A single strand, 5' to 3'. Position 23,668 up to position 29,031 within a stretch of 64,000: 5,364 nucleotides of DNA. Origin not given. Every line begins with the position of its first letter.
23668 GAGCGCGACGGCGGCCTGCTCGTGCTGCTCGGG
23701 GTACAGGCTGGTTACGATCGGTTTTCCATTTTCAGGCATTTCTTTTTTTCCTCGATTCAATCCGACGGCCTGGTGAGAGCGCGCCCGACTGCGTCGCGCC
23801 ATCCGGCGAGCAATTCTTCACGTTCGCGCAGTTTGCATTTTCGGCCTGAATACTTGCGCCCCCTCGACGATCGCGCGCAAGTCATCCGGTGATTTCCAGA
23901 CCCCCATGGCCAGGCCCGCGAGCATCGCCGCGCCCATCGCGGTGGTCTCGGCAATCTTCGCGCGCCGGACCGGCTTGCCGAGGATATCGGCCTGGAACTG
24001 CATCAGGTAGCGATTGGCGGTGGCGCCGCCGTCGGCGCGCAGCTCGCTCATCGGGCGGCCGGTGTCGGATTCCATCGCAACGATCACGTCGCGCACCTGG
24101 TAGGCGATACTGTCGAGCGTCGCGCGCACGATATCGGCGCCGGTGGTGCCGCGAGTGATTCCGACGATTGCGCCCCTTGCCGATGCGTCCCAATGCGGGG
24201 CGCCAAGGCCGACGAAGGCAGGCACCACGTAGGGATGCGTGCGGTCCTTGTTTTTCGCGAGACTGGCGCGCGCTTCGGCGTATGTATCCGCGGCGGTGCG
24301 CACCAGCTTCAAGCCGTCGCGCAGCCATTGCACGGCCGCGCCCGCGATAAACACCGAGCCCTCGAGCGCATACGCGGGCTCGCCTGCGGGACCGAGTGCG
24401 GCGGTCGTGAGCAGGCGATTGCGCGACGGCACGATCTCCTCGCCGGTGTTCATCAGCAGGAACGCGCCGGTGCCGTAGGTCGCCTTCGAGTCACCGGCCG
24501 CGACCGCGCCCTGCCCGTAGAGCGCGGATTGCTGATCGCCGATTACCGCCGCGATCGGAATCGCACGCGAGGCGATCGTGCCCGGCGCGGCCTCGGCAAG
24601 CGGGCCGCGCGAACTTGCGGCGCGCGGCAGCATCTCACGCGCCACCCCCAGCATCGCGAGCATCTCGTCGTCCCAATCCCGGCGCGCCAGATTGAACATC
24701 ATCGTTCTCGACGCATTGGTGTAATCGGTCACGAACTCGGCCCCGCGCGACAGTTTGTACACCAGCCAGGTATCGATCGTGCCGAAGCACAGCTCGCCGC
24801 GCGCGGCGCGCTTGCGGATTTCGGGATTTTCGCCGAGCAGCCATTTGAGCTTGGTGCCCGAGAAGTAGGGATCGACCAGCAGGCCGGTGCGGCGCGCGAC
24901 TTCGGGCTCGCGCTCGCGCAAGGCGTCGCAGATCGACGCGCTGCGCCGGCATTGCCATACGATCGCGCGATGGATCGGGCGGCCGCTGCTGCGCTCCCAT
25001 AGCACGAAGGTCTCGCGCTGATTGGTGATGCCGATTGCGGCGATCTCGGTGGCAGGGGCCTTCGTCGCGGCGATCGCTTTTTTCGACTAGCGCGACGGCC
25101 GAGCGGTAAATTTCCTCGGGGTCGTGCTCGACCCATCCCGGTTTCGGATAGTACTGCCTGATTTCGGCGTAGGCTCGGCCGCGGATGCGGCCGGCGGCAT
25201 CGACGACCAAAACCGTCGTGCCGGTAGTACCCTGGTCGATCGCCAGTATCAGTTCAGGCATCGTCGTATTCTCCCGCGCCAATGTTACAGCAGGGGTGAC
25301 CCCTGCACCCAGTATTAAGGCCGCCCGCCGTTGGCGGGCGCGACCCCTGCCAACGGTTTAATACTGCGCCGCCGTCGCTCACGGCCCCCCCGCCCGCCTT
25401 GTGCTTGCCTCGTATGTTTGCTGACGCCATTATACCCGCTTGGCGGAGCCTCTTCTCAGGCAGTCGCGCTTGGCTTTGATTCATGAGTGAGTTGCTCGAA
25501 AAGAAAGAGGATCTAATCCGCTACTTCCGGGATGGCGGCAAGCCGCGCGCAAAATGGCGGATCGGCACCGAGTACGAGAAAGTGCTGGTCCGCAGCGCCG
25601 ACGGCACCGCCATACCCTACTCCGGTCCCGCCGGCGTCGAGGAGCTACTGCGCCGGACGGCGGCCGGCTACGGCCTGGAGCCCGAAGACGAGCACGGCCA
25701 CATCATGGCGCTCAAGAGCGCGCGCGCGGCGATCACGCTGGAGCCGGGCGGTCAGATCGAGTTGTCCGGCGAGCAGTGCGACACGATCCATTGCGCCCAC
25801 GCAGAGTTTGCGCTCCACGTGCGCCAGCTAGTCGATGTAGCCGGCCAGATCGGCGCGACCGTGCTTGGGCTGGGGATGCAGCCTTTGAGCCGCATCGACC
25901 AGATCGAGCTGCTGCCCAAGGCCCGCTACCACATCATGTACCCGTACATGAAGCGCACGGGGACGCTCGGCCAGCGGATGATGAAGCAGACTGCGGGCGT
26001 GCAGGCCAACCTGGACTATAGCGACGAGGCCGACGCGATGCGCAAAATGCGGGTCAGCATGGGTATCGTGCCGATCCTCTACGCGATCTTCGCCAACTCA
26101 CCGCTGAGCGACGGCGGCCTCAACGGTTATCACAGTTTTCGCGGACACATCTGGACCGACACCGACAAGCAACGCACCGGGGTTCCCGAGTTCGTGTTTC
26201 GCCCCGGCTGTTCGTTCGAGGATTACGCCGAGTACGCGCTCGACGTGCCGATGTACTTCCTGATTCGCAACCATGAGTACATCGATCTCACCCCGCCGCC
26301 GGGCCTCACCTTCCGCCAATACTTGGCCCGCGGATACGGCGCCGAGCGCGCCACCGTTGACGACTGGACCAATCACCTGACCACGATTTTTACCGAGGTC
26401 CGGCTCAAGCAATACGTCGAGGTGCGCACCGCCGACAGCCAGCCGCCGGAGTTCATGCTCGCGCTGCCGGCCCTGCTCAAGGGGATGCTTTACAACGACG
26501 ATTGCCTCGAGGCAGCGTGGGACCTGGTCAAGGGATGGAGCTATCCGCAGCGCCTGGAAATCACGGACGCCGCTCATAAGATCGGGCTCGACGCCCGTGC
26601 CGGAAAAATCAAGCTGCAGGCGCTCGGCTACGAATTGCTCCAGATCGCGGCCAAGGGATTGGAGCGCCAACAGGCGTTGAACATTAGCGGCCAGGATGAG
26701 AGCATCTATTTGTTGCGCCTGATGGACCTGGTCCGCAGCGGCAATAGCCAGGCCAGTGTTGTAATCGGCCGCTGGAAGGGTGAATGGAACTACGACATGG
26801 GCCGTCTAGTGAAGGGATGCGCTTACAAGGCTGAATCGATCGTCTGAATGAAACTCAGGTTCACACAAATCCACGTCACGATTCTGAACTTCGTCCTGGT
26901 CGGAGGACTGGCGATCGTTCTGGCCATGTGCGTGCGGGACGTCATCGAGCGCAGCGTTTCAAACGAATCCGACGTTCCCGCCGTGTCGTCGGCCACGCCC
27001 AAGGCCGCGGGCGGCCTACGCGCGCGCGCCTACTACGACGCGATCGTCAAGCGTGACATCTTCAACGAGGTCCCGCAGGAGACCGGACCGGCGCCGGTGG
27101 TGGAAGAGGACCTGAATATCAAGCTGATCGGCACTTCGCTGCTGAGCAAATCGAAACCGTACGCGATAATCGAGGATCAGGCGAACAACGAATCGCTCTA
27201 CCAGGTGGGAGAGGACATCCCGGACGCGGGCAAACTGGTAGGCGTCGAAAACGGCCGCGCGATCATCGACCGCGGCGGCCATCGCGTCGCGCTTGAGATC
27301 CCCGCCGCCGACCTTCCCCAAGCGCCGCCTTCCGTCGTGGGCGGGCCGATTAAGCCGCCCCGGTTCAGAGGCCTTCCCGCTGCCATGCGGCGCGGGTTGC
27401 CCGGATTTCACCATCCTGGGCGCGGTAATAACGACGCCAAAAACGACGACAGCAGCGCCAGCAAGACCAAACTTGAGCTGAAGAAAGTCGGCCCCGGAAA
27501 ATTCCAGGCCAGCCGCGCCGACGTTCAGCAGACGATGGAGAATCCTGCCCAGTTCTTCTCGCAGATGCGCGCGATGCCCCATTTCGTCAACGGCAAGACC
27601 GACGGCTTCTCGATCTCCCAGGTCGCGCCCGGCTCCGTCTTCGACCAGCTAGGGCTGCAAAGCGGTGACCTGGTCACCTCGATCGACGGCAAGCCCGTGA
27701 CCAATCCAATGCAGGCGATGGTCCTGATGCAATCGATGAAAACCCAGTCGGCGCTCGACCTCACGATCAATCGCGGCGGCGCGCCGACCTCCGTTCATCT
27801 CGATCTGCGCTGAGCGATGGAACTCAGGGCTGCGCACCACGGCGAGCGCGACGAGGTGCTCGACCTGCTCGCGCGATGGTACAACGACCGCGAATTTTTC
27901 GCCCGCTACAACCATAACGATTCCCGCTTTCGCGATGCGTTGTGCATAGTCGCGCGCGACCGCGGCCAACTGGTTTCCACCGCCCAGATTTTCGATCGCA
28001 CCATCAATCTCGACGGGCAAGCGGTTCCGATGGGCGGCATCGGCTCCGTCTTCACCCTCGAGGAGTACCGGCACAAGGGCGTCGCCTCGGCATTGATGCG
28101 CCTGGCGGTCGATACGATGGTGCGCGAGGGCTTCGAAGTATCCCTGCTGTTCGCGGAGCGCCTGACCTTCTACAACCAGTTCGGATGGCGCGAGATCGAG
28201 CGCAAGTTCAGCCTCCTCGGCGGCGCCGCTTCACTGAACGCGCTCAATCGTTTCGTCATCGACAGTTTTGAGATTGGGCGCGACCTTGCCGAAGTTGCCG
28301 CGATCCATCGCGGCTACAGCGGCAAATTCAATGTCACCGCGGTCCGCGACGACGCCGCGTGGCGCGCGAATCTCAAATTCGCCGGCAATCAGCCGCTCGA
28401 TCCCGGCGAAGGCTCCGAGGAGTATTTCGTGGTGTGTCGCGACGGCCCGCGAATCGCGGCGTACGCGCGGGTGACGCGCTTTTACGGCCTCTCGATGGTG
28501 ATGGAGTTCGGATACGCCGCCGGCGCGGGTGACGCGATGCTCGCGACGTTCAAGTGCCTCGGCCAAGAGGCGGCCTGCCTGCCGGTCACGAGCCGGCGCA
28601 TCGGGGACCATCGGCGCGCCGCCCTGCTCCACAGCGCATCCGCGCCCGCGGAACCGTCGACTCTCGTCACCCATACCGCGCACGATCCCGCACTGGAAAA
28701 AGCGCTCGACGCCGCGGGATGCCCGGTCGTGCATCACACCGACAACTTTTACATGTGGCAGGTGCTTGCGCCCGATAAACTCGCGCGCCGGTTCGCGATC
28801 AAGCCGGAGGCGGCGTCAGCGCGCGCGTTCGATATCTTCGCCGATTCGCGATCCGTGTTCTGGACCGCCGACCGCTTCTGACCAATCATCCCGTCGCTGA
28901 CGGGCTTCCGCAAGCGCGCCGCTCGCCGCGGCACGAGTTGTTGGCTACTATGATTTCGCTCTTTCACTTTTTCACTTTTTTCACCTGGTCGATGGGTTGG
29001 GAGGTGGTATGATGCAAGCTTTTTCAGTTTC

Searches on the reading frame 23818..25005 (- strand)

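Call 13: search_protein_families(library=pfam, proteins=[window:23818-25005:-], max_evalue=0.0001)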
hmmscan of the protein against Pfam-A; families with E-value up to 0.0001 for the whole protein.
window:23818-25005:- (395 aa): 2 families
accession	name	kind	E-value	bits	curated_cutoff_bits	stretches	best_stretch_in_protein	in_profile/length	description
PF02782.22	FGGY_C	-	2.9e-46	158.2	27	1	175-367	3-198/198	FGGY family of carbohydrate kinases, C-terminal domain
PF00370.27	FGGY_N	-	1.1e-41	143.5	28.8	1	2-164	84-245/245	FGGY family of carbohydrate kinases, N-terminal domain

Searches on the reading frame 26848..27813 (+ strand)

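Call 14: search_protein_families(library=pfam, proteins=[window:26848-27813:+], max_evalue=0.0001)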
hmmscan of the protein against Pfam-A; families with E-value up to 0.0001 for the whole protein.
window:26848-27813:+ (321 aa): 4 families
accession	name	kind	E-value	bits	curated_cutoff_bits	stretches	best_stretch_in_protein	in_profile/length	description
PF11356.14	T2SSC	-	8.3e-11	42.3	27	1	24-149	10-139/141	Type II secretion system protein C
PF17820.7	PDZ_6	-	2.4e-09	37.2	27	1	256-295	2-41/54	PDZ domain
PF13180.12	PDZ_2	-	8.5e-08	32.8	27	1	250-319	10-79/80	PDZ domain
PF00595.29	PDZ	-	2e-06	28.5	23.2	1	252-307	25-80/81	PDZ domain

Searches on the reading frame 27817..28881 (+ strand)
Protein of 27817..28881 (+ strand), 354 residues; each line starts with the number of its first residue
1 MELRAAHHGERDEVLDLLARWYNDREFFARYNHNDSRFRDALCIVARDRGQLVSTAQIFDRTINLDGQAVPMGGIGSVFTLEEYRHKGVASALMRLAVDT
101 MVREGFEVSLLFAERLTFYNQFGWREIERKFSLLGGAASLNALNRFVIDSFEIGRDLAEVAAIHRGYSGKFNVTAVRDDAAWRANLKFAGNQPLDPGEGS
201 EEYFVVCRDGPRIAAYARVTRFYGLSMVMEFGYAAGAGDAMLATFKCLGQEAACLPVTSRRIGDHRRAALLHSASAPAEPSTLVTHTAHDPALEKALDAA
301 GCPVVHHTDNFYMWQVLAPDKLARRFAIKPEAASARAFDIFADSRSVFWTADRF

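Call 14: search_protein_families(library=pfam, proteins=[window:27817-28881:+], max_evalue=0.0001)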
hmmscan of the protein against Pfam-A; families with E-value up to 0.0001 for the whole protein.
window:27817-28881:+ (354 aa): 4 families
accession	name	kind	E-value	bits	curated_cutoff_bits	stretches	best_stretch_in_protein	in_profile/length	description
PF13527.13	Acetyltransf_9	-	2.3e-23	83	25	1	3-125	2-125/127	Acetyltransferase (GNAT) domain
PF00583.31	Acetyltransf_1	-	3.3e-10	40.7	20.7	1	24-110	10-98/116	Acetyltransferase (GNAT) family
PF13508.13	Acetyltransf_7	-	3.7e-08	34.1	27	1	41-126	3-84/84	Acetyltransferase (GNAT) domain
PF13673.13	Acetyltransf_10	-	5.2e-05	23.7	23.6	0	39-131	29-114/128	Acetyltransferase (GNAT) domain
